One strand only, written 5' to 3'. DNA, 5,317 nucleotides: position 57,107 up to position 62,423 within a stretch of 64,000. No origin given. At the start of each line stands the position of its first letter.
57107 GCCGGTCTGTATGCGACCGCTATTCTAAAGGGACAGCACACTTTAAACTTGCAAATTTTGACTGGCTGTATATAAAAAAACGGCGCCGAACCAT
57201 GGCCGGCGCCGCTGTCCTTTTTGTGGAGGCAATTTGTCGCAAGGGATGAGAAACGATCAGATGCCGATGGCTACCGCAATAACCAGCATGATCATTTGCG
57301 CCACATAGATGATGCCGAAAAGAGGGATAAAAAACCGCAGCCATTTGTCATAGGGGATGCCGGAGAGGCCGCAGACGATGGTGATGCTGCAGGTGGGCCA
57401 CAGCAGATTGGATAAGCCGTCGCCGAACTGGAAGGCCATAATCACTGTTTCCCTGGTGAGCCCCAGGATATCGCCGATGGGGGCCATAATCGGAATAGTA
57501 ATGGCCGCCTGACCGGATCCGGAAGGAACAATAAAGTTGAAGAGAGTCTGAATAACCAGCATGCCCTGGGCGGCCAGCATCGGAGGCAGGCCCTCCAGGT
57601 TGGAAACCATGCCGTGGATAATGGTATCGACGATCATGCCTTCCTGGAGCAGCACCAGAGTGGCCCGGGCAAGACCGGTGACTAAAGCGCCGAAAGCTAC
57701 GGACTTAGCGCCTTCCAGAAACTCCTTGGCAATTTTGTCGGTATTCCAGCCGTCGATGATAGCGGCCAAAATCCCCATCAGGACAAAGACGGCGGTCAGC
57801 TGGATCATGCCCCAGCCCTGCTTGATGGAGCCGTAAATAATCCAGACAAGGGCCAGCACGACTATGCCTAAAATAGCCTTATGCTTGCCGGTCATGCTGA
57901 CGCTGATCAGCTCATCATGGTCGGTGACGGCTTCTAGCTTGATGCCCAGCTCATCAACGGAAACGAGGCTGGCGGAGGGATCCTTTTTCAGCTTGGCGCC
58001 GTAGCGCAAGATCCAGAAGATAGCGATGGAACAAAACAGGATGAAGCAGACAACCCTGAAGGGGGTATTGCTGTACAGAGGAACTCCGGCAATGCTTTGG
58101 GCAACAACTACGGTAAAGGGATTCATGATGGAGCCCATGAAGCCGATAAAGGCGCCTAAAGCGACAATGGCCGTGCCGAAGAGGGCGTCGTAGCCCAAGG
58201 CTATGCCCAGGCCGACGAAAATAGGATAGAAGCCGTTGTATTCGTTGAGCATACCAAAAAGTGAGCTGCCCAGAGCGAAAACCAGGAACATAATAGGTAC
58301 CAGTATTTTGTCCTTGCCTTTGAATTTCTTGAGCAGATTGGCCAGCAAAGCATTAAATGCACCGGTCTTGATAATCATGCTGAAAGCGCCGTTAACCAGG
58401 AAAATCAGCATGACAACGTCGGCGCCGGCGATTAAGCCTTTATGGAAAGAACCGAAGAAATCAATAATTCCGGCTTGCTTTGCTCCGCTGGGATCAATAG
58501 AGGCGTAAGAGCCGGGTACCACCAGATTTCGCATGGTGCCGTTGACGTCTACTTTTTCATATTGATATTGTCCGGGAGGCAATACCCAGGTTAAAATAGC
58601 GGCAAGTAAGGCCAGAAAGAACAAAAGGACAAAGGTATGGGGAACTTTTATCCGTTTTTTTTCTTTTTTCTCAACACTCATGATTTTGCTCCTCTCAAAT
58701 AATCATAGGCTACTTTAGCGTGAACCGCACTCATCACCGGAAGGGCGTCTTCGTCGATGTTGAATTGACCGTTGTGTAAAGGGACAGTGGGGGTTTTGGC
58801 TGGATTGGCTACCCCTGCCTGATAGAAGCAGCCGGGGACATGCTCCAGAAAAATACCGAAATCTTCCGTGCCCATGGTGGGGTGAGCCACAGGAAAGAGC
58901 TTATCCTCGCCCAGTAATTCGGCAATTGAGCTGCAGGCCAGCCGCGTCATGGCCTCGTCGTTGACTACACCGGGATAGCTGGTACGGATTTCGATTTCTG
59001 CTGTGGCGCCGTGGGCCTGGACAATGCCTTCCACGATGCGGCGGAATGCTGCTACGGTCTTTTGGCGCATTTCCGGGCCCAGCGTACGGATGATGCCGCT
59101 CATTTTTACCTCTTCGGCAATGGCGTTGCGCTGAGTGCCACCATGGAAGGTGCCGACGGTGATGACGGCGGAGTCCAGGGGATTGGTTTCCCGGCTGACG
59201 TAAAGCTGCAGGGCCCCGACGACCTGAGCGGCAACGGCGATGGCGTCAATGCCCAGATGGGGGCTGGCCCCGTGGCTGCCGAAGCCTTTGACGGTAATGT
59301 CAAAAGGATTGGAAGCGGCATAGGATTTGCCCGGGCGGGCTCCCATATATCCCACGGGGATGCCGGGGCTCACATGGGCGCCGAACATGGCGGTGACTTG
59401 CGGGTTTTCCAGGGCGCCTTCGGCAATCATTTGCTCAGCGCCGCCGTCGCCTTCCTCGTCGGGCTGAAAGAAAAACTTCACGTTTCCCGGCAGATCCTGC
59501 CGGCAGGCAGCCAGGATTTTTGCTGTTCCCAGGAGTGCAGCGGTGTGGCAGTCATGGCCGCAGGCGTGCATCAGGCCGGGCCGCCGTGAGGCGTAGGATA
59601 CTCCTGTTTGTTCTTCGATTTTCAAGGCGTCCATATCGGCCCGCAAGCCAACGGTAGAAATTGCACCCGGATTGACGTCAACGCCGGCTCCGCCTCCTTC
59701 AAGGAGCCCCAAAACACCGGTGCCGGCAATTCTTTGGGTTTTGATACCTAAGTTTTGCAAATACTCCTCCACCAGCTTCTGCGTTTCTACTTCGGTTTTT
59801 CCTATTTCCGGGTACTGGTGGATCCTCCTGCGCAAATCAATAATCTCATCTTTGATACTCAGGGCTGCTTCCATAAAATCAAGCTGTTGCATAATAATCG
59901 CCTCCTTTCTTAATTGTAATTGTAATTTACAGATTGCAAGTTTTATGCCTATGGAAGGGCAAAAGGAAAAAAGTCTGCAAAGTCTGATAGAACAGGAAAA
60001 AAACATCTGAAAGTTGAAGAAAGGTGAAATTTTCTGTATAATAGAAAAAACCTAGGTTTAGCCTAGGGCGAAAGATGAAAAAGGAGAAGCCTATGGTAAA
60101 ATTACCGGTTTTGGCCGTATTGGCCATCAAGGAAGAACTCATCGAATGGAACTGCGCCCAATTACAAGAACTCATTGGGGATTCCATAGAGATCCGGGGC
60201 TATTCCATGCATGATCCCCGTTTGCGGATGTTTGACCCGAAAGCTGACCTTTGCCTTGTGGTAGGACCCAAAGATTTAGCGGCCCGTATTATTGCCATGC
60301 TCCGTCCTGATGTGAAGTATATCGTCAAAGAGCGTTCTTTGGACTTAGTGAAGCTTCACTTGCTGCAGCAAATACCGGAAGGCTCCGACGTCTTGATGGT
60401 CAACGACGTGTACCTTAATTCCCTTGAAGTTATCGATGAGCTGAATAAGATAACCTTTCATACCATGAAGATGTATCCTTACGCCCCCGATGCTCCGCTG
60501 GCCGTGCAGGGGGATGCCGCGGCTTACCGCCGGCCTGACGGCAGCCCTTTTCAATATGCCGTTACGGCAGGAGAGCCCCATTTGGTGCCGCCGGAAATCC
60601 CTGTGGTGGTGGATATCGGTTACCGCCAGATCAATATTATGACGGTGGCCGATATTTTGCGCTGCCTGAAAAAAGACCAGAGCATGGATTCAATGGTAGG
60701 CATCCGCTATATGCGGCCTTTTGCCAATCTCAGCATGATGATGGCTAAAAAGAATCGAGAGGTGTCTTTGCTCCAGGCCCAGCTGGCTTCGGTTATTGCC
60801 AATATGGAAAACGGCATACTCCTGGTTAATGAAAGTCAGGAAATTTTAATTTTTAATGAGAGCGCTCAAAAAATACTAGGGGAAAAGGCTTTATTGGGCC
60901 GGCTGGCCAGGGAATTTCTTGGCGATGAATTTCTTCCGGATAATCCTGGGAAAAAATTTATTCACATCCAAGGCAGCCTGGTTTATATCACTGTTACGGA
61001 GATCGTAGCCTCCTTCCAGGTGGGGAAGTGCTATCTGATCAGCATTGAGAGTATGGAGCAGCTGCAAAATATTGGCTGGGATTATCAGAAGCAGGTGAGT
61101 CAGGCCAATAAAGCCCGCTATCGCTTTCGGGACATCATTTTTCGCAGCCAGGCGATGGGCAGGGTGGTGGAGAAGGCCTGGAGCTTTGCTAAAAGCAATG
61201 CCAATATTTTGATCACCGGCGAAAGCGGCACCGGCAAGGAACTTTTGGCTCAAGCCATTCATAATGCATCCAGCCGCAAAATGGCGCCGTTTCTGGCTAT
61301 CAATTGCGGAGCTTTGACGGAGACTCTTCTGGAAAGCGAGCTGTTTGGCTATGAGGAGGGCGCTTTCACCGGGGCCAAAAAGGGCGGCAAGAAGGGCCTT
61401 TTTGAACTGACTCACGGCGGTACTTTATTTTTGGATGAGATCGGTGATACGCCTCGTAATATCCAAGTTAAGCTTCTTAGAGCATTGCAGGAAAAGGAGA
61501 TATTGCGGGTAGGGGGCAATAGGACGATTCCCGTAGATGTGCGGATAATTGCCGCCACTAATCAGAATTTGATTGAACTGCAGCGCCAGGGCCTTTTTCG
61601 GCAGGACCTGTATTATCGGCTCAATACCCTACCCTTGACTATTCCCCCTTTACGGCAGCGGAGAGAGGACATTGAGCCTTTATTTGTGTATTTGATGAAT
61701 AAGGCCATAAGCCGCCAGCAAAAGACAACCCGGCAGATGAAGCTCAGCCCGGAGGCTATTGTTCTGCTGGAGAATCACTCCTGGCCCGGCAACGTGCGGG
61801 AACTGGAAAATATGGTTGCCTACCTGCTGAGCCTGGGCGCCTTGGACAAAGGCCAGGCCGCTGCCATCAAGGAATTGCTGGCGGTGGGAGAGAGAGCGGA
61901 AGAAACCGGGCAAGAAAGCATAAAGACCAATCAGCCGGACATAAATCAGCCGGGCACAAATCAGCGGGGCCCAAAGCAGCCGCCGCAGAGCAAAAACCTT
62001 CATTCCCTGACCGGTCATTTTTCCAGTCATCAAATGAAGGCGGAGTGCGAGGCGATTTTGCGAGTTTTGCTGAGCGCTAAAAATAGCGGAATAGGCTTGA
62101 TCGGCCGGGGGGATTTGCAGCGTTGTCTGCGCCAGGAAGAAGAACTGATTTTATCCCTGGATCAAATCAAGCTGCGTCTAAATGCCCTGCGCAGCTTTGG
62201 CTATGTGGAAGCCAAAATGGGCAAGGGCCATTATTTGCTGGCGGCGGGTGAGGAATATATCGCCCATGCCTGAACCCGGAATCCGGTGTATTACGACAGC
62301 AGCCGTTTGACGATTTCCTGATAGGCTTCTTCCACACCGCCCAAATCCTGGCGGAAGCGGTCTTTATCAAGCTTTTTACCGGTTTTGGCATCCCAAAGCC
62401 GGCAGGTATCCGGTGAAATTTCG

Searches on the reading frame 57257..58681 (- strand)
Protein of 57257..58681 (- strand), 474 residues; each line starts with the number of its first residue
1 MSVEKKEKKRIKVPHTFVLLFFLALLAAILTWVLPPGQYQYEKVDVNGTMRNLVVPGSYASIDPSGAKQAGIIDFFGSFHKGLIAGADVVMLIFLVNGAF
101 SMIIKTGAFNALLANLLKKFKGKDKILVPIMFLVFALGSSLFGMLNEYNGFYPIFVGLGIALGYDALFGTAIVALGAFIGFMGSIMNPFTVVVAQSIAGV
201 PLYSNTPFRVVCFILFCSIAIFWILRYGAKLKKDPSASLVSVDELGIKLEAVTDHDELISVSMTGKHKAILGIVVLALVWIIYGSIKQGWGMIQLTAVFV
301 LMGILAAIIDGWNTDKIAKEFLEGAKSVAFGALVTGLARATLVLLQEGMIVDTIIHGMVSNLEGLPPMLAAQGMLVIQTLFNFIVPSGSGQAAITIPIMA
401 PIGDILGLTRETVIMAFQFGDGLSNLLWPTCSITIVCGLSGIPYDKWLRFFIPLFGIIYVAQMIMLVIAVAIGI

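Call 69: search_protein_families(library=pfam, proteins=[window:57257-58681:-], max_evalue=0.0001)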
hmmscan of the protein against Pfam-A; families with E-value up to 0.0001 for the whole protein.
window:57257-58681:- (474 aa): 2 families
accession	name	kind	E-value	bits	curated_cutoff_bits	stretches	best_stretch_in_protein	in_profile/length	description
PF03606.21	DcuC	-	1.7e-93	314.1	23.1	1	14-470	2-460/461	C4-dicarboxylate anaerobic carrier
PF02667.20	SCFA_trans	-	2.6e-05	23.8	27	1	375-452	360-436/453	Short chain fatty acid transporter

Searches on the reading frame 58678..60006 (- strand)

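Call 69: search_protein_families(library=pfam, proteins=[window:58678-60006:-], max_evalue=0.0001)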
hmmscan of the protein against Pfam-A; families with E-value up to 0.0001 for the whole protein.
window:58678-60006:- (442 aa): 2 families
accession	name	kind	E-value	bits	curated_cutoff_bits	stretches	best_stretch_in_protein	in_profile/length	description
PF01546.33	Peptidase_M20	-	1.3e-41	143.2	24.6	1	121-433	2-204/206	Peptidase family M20/M25/M40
PF07687.19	M20_dimer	-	9.9e-13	48.4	21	1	235-326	9-100/107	Peptidase dimerisation domain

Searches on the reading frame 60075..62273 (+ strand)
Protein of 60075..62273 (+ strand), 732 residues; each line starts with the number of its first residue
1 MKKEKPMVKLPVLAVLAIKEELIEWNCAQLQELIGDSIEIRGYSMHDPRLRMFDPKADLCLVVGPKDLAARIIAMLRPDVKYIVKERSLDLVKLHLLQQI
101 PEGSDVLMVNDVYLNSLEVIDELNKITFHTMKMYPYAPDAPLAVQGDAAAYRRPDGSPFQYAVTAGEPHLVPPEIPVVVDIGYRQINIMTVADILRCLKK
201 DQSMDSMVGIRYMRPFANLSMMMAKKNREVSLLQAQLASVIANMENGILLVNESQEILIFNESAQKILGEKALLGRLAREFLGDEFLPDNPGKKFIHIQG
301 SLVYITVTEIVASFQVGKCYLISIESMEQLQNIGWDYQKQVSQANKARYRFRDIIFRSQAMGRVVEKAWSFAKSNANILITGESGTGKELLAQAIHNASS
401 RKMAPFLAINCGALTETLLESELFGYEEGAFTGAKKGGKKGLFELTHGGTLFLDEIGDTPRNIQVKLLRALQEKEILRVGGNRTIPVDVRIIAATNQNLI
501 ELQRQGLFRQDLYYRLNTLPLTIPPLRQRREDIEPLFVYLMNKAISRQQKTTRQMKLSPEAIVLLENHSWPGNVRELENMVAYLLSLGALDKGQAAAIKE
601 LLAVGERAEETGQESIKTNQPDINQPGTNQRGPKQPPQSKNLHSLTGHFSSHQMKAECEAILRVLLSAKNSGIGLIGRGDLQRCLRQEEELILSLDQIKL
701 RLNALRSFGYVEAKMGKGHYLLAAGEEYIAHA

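Call 69: search_protein_families(library=pfam, proteins=[window:60075-62273:+], max_evalue=0.0001)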
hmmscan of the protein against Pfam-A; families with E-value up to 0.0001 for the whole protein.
window:60075-62273:+ (732 aa): 7 families
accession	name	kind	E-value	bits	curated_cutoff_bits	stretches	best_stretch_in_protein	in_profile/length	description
PF00158.32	Sigma54_activat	-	1.8e-68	230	20.2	1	354-521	1-167/168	Sigma-54 interaction domain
PF14532.12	Sigma54_activ_2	-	5.5e-20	72.5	25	1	358-526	4-138/138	Sigma-54 interaction domain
PF25601.1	AAA_lid_14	-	2.9e-16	59.5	27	1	527-589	1-61/87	AAA+ ATPase lid domain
PF07728.20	AAA_5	-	8.1e-09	36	22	1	377-498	1-124/139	AAA domain (dynein-related subfamily)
PF01078.27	Mg_chelatase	-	7.4e-07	29.2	20.3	0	430-497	89-158/207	Magnesium chelatase, subunit ChlI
PF00004.35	AAA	-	2.5e-05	25.2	21.2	1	378-497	1-110/131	ATPase family associated with various cellular activities (AAA)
PF07724.20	AAA_2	-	3.6e-05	24.3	27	1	375-504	3-132/166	AAA domain (Cdc48 subfamily)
